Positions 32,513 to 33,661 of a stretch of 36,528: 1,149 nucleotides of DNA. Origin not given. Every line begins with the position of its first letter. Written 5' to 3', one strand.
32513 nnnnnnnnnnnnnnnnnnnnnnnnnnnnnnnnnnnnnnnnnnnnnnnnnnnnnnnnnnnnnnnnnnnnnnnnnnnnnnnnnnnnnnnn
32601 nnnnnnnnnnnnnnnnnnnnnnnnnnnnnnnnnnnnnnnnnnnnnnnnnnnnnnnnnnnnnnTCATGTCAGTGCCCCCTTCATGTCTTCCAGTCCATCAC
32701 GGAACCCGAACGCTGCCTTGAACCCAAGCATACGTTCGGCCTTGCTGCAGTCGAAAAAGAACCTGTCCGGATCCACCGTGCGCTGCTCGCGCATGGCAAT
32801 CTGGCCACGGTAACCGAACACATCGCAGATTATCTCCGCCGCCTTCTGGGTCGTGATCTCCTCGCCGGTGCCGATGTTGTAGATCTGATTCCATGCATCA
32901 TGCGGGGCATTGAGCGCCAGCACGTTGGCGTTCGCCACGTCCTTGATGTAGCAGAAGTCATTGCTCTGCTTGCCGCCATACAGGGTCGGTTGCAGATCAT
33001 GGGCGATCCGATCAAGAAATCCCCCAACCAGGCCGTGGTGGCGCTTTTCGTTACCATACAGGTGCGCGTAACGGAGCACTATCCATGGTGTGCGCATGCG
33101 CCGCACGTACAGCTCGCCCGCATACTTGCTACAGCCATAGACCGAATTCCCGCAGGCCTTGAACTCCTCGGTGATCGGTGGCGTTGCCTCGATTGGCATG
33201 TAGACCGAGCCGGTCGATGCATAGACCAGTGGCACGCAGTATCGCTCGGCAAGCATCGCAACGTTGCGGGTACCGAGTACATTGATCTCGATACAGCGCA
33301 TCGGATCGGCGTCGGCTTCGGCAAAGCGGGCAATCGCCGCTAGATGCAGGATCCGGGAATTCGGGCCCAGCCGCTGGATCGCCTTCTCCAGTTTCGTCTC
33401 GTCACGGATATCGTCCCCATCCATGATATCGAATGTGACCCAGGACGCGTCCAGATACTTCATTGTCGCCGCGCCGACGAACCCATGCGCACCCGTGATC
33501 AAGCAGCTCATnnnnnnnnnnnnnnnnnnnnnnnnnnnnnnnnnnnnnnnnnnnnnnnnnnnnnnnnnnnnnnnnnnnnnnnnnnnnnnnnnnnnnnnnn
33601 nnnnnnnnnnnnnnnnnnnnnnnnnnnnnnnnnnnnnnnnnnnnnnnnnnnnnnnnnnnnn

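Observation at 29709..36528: Amino-sugar synthesis, transfer and amidation toolkit chained into a phage replication operon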

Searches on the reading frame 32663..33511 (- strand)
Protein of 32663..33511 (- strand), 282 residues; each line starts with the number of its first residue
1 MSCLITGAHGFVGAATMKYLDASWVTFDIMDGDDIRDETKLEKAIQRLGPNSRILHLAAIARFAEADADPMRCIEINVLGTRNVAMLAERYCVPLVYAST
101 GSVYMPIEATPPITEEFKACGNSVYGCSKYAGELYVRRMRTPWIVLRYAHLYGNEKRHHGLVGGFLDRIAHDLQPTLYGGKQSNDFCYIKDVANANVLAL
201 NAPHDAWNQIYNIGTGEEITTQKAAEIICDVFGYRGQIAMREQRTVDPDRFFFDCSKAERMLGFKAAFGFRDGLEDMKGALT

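Call 5: search_protein_families(library=pfam, proteins=[window:32663-33511:-], max_evalue=0.01)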
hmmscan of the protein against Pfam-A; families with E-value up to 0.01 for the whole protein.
window:32663-33511:- (282 aa): 6 families
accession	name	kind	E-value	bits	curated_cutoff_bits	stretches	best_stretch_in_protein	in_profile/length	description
PF01370.27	Epimerase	-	6.7e-35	121.1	20.9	1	4-214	2-240/240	NAD dependent epimerase/dehydratase family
PF16363.11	GDP_Man_Dehyd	-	2.1e-26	93.6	27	1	33-277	59-332/332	GDP-mannose 4,6 dehydratase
PF04321.23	RmlD_sub_bind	-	4.6e-23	82.1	27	1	1-236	1-235/287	RmlD substrate binding domain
PF01073.25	3Beta_HSD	-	8.7e-10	38.5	22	1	34-202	53-231/280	3-beta hydroxysteroid dehydrogenase/isomerase family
PF02719.21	Polysacc_synt_2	-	1.2e-07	31.6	20.2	1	34-107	62-135/293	Polysaccharide biosynthesis protein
PF07993.18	NAD_binding_4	-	3.3e-07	30.2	20.1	1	53-153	91-209/258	Male sterility protein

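Call 7: search_protein_families(library=phrogs, proteins=[window:32663-33511:-], max_evalue=0.01)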
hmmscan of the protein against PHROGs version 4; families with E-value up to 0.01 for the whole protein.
window:32663-33511:- (282 aa): 1 family
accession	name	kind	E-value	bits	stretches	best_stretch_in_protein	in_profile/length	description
phrog_540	-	DNA, RNA and nucleotide metabolism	2.1e-53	182.8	1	1-277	293-590/715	nucleotide-sugar epimerase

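Call 13: search_solved_structures(query=window:32663-33511:-, max_evalue=0.001)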
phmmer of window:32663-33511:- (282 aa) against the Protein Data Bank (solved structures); distinct sequences matched with E-value up to 0.001: 109 (the best 60 are shown).
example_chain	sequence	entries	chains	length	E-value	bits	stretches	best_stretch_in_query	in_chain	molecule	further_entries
4zrm_A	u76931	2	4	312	1.3e-22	83.5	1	34-275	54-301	UDP-glucose 4-epimerase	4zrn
2p5u_A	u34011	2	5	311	1.3e-21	80.3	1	34-274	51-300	UDP-glucose 4-epimerase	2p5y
10ke_A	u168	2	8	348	3.4e-19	72.3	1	22-275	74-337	Capsular polysaccharide biosynthesis protein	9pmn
3m2p_A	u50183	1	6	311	2.1e-18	69.7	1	39-277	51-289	UDP-N-acetylglucosamine 4-epimerase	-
3ru7_A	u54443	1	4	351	5e-18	68.5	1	22-275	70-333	WbgU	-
3ru9_A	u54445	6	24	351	5.1e-18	68.4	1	22-274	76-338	WbgU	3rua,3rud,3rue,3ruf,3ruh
3lu1_A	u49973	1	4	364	5.8e-18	68.3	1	22-274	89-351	WbgU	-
3ruc_A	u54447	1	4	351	6.9e-18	68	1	22-274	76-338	WbgU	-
6dnt_A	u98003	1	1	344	1.7e-17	66.7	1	41-261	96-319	NAD-dependent epimerase/dehydratase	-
8vr2_A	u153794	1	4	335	9e-17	64.3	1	42-274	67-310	NAD-dependent epimerase/dehydratase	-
1sb8_A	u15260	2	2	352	5e-16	61.9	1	21-270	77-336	wbpP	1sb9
3sc6_A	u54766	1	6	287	4e-14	55.6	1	4-155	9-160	dTDP-4-dehydrorhamnose reductase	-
6zl6_A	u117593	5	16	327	5.6e-14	55.2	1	40-275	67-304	Epimerase domain-containing protein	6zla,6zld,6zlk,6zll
7ys8_A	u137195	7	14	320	7.1e-14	54.8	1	53-274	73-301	UDP-glucose 4-epimerase | UDP-glucose 4-epimerase along with EC 5.1.3.2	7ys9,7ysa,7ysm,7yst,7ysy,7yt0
6x3b_A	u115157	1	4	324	1.2e-13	54.1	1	4-238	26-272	GDP-6-deoxy-D-mannose reductase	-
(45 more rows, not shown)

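Call 53: search_protein_families(library=ncbifam, proteins=[window:32663-33511:-], max_evalue=0.001)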
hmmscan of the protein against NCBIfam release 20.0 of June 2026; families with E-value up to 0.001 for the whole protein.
window:32663-33511:- (282 aa): 19 families
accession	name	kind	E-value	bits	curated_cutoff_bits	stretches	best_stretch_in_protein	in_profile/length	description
TIGR01179.1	galE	equivalog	1.3e-24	86.7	262.3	2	33-156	54-181/332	UDP-glucose 4-epimerase GalE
TIGR01181.1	dTDP_gluc_dehyt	equivalog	3.6e-23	82.1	365.1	1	33-275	57-305/321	dTDP-glucose 4,6-dehydratase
TIGR04180.1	EDH_00030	hypoth_equivalog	6.8e-21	74.6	475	1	27-268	51-296/297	NAD-dependent 4,6-dehydratase LegB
TIGR02197.1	heptose_epim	equivalog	3e-20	72.6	274.6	1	35-239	50-267/316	ADP-glyceromanno-heptose 6-epimerase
TIGR01214.1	rmlD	equivalog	3.8e-20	72.2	224.05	1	4-167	3-165/285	dTDP-4-dehydrorhamnose reductase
NF047922.1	GDPFucSynFcl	equivalog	2.3e-16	60.1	500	1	4-277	6-297/308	GDP-L-fucose synthase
NF011728.1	PRK15181.1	equivalog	5.8e-13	48.5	760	1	22-232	66-282/348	Vi polysaccharide biosynthesis UDP-N-acetylglucosaminuronic acid C-4 epimerase TviC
NF008360.0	PRK11150.1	equivalog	1.4e-12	47.5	452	1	80-231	96-253/310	ADP-glyceromanno-heptose 6-epimerase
TIGR02622.1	CDP_4_6_dhtase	equivalog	1.4e-10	40.8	278.45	1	33-144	61-173/352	CDP-glucose 4,6-dehydratase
TIGR03466.1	HpnA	hypoth_equivalog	5.9e-09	35.3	367.65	1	3-139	3-155/327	hopanoid-associated sugar epimerase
NF007490.0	PRK10084.1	subfamily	7.2e-09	35.1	649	1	33-275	57-328/361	dTDP-glucose 4,6-dehydratase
NF007582.0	PRK10217.1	equivalog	1.1e-08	34.6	698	1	33-274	58-324/355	dTDP-glucose 4,6-dehydratase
NF007956.0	PRK10675.1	subfamily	4.2e-08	32.7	394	0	30-134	55-158/338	UDP-glucose 4-epimerase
TIGR01746.1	Thioester-redct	subfamily_domain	8.2e-08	31.9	213.35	1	53-153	91-197/371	thioester reductase domain-containing protein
NF043036.1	ErythonDh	equivalog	1.1e-07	31.3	325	1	34-136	60-160/321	D-erythronate dehydrogenase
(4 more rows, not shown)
